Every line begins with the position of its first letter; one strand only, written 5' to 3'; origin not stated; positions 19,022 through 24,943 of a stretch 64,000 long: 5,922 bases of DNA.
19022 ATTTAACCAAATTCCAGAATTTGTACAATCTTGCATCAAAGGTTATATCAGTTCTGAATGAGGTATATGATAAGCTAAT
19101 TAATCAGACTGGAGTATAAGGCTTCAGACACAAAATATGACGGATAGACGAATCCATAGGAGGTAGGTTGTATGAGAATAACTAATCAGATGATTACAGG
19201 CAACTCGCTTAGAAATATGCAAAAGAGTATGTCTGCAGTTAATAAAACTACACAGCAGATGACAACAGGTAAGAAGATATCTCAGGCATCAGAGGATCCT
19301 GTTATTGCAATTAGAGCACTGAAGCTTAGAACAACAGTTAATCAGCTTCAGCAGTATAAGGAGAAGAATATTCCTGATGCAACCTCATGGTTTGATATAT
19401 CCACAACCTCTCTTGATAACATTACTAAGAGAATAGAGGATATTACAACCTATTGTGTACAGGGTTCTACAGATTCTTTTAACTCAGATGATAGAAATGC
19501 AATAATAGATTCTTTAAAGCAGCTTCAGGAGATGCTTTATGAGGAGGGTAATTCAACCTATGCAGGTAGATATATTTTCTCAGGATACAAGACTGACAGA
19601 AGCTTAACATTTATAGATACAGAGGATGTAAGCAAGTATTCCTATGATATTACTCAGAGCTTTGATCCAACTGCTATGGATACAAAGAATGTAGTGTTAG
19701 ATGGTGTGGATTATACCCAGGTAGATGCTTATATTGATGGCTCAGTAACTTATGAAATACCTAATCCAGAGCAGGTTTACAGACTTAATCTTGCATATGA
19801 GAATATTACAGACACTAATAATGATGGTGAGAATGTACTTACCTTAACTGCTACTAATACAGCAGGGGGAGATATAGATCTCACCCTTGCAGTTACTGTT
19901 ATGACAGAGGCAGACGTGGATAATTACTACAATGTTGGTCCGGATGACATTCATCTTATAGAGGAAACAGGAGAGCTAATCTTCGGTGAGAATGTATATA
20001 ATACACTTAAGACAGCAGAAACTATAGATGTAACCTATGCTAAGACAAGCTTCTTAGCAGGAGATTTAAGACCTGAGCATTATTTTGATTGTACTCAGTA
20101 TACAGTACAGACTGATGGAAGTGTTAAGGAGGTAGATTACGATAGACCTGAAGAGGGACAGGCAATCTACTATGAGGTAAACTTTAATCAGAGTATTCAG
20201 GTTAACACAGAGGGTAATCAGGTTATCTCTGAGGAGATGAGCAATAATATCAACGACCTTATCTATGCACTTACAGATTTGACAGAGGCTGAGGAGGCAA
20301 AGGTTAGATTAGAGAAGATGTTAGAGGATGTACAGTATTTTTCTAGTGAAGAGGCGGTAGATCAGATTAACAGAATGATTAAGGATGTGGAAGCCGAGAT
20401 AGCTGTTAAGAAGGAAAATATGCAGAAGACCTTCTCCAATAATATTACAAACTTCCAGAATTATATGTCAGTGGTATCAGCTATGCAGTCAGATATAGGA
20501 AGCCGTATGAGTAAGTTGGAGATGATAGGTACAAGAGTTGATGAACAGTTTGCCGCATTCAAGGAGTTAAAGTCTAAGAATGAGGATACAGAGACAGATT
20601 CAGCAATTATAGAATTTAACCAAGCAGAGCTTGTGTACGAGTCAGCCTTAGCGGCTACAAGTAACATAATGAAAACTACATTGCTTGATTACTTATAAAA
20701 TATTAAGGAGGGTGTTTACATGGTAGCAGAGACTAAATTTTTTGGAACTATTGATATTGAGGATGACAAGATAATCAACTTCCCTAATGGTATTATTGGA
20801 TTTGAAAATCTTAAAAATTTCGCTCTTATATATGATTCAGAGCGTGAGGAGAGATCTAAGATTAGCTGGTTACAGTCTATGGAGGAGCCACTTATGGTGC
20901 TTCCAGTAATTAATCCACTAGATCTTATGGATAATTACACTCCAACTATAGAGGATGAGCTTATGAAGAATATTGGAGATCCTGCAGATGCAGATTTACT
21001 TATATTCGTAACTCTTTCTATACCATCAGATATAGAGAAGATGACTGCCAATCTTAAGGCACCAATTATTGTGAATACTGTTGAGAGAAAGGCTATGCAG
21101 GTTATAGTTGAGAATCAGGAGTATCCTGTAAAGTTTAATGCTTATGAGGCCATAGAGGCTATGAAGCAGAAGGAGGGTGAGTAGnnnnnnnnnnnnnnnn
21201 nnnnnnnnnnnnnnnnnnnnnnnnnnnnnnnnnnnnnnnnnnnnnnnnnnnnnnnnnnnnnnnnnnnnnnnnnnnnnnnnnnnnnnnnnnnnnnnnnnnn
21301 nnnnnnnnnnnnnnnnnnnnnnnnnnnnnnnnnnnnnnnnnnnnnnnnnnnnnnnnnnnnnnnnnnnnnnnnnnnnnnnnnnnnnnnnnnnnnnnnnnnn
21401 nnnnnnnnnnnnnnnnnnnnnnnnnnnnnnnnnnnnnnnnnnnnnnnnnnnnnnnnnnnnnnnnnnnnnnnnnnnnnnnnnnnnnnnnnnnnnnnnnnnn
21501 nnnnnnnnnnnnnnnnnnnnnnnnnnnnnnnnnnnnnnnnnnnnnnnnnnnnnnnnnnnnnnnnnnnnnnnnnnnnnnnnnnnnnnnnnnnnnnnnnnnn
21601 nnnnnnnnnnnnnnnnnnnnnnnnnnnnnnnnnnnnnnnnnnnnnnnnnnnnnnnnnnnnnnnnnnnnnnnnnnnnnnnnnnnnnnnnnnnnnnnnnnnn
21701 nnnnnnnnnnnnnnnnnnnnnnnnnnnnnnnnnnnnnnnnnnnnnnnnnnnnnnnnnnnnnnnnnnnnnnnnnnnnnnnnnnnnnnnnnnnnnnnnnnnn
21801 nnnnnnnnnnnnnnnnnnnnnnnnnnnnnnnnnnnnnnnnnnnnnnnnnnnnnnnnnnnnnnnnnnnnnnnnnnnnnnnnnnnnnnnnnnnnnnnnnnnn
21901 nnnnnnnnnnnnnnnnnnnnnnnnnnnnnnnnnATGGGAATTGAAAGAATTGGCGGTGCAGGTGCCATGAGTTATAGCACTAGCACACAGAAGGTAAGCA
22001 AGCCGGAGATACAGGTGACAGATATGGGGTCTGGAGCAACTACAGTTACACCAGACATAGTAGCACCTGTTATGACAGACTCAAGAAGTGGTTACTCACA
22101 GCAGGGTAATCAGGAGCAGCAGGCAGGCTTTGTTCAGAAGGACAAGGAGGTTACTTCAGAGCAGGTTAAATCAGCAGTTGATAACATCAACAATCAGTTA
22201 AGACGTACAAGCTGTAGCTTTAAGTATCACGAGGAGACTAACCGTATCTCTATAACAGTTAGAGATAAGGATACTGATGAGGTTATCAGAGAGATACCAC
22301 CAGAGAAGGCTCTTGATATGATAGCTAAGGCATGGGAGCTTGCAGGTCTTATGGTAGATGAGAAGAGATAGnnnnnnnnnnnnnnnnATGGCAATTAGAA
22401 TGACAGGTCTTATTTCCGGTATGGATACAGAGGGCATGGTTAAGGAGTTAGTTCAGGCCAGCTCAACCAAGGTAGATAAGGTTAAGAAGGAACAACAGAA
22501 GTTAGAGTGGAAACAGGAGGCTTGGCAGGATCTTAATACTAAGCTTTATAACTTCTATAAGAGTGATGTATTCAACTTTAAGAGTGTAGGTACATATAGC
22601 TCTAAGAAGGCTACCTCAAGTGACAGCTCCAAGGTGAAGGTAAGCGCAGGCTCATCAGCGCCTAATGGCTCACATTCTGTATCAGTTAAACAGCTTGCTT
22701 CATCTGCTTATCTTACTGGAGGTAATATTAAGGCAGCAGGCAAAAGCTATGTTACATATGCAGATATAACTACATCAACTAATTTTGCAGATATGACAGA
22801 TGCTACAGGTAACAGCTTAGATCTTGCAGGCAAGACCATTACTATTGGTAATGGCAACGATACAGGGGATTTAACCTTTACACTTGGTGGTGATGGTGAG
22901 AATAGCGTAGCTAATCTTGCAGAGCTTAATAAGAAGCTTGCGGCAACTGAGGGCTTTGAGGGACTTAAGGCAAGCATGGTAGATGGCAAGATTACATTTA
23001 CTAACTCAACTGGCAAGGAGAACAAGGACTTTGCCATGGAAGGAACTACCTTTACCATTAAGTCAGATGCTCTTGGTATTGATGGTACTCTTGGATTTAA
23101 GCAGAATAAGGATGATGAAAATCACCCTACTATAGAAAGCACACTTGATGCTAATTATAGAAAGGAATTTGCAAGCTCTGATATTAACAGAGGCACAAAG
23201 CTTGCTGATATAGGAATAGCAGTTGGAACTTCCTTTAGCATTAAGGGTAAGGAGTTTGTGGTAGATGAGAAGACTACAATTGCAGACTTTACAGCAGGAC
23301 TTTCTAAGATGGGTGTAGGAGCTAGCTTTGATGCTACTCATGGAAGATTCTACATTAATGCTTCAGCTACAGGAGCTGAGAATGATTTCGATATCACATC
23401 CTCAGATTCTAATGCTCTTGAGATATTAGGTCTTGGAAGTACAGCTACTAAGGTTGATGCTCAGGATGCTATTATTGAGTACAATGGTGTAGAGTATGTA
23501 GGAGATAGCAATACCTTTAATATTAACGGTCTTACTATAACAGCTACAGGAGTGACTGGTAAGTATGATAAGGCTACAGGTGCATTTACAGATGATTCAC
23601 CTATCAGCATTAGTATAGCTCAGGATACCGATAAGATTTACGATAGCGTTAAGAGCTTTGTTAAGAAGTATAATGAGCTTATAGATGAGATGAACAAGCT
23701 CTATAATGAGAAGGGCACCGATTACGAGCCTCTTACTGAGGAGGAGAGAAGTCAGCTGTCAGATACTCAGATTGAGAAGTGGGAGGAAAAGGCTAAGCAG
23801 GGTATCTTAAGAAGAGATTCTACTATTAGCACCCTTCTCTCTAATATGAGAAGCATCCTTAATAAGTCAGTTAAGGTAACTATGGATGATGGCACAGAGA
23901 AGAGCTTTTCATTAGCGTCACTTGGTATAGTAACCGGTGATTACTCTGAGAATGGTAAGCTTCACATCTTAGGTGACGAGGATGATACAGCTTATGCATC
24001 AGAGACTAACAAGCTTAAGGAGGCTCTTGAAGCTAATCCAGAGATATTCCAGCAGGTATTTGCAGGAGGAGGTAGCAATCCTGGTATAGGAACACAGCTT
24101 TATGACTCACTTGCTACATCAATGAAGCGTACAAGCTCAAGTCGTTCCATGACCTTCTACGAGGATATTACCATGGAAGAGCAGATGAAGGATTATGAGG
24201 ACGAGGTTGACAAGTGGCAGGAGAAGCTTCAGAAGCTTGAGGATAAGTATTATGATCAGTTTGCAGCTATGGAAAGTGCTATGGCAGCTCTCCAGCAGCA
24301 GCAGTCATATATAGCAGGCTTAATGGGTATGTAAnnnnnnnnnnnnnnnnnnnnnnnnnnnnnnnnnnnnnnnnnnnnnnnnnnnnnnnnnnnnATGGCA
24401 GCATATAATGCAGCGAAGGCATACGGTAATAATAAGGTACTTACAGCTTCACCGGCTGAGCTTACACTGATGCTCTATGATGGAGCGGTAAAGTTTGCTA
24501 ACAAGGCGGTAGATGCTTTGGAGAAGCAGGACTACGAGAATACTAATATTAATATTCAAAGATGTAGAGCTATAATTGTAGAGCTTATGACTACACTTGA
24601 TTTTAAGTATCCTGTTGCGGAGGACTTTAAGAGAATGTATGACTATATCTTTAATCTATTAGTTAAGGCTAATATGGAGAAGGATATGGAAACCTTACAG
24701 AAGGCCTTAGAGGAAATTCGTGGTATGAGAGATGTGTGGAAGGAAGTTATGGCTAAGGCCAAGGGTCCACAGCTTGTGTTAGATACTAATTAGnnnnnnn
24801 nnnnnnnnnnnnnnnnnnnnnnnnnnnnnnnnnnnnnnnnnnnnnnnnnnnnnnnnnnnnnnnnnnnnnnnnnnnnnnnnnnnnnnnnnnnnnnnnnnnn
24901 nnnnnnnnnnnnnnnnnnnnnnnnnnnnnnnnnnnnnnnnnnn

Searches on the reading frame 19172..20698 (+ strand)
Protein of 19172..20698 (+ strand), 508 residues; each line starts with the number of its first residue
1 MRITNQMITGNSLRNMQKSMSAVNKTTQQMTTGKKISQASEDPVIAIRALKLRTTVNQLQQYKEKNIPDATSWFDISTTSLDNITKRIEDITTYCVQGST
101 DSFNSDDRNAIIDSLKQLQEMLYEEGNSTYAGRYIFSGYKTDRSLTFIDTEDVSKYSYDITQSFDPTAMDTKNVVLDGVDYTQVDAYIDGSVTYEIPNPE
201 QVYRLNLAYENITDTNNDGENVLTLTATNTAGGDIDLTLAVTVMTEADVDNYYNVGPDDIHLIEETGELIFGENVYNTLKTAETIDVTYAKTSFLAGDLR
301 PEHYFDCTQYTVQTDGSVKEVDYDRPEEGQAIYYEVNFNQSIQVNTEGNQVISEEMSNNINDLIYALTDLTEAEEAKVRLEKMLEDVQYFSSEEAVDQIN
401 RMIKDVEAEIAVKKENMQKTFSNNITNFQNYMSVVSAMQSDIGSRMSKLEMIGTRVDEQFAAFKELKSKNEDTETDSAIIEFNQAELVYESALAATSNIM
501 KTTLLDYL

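Call 6: search_protein_families(library=pfam, proteins=[window:19172-20698:+], max_evalue=0.01)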
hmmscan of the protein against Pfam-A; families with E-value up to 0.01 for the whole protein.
window:19172-20698:+ (508 aa): 2 families
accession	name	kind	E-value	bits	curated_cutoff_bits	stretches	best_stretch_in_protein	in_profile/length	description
PF00669.25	Flagellin_N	-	6.9e-17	62.2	26.6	1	3-141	1-139/139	Bacterial flagellin N-terminal helical region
PF00700.27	Flagellin_C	-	0.00062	20.5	23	1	432-508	8-86/86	Bacterial flagellin C-terminal helical region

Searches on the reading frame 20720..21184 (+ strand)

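Call 6: search_protein_families(library=pfam, proteins=[window:20720-21184:+], max_evalue=0.01)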
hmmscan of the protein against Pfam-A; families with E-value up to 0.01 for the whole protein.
window:20720-21184:+ (154 aa): 1 family
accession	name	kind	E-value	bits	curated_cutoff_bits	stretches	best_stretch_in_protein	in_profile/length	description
PF02623.20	FliW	-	3e-39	134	25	1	19-139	1-120/122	FliW protein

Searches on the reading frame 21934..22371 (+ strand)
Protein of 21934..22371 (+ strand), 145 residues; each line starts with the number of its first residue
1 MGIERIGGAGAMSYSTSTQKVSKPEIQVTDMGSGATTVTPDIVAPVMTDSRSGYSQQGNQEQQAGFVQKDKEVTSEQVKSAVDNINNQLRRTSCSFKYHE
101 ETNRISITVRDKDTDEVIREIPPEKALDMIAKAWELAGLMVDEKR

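Call 6: search_protein_families(library=pfam, proteins=[window:21934-22371:+], max_evalue=0.01)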
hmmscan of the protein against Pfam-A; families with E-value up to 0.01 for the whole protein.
window:21934-22371:+ (145 aa): 2 families
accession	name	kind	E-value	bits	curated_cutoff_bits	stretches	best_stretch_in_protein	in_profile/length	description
PF03646.20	FlaG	-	2.1e-29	102.1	23.8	1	55-143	11-101/101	FlaG protein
PF22025.1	ThiI_fer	-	0.0039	18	25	1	80-121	22-62/72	ThiI ferredoxin-like domain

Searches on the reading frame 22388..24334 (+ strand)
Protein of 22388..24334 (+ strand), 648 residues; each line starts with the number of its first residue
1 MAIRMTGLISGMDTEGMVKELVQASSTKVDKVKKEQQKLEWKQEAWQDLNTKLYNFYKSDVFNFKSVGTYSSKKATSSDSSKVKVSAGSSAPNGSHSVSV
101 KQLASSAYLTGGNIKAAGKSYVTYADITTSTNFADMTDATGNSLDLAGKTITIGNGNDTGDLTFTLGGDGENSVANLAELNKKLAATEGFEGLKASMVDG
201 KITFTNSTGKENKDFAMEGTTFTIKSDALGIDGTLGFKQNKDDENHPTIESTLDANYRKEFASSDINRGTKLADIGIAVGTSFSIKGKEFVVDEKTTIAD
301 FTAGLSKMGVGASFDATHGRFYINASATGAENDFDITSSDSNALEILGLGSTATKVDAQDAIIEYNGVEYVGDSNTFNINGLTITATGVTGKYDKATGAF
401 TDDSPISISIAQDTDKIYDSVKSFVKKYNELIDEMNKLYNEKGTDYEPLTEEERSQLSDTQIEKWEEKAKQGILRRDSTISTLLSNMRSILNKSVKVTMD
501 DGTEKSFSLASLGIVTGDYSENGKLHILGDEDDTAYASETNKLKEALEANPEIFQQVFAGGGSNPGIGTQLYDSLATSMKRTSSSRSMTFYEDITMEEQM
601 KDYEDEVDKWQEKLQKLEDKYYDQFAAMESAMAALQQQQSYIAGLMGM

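Call 6: search_protein_families(library=pfam, proteins=[window:22388-24334:+], max_evalue=0.01)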
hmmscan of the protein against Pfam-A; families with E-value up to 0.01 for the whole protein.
window:22388-24334:+ (648 aa): 2 families
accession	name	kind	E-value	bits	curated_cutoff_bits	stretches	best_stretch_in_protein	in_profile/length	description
PF07195.17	FliD_C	-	4.3e-42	144.6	25.4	1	358-637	1-236/236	Flagellar hook-associated protein 2 C-terminus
PF02465.23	FliD_N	-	2.1e-27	96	24.8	1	10-106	1-96/97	Flagellar hook-associated protein 2 N-terminus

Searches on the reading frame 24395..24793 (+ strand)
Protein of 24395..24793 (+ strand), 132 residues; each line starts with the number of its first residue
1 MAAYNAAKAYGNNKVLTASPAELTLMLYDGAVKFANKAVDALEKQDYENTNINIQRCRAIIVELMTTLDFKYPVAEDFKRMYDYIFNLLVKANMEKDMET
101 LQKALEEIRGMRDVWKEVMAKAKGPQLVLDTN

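Call 6: search_protein_families(library=pfam, proteins=[window:24395-24793:+], max_evalue=0.01)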
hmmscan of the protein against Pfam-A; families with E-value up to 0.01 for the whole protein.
window:24395-24793:+ (132 aa): 2 families
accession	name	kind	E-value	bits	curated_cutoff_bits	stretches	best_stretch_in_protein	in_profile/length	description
PF02561.19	FliS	-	1.5e-36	125.6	26.7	1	8-119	2-115/115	Flagellar protein FliS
PF20984.2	PT26-6P_helical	-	0.00074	20.2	27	1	45-111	15-81/141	PT26-6P, helical domain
